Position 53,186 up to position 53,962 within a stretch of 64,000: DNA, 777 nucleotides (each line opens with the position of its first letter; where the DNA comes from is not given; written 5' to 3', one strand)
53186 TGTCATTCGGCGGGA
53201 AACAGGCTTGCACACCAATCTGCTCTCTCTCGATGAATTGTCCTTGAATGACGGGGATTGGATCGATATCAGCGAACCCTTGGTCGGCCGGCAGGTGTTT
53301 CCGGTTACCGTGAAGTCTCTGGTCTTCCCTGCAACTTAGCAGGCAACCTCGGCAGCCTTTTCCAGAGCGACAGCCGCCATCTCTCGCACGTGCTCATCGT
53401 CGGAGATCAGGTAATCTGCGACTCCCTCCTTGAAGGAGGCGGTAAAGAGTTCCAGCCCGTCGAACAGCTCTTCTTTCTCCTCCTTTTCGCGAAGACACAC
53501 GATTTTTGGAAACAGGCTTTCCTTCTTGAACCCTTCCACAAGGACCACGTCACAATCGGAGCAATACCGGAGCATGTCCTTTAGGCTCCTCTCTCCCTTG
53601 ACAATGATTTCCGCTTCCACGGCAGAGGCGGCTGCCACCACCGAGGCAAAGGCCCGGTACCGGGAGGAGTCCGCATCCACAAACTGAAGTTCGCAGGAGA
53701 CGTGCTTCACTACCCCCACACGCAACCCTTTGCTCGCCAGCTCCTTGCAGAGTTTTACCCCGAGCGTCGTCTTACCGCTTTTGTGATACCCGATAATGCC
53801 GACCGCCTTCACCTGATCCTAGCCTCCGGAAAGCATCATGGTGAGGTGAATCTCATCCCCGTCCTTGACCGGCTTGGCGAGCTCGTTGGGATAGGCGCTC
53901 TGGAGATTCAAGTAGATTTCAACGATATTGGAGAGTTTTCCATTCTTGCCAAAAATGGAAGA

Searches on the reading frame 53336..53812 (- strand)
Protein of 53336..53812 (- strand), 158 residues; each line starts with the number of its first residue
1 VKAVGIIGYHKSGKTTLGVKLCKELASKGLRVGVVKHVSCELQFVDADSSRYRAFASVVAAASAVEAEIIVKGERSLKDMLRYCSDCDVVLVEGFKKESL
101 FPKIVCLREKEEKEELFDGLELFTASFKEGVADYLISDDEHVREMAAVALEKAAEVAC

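Call 3: search_protein_families(library=pfam, proteins=[window:53336-53812:-], max_evalue=0.01)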
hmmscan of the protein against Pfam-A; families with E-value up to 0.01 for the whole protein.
window:53336-53812:- (158 aa): 3 families
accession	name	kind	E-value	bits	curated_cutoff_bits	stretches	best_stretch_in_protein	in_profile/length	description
PF03205.20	MobB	-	4.4e-23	82.1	26.6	1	4-117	2-120/133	Molybdopterin guanine dinucleotide synthesis protein B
PF13238.12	AAA_18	-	0.0014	19.5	29.4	1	4-100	1-85/128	AAA domain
PF01656.29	CbiA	-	0.0025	18.2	25.4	1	12-86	10-64/125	CobQ/CobB/MinD/ParA nucleotide binding domain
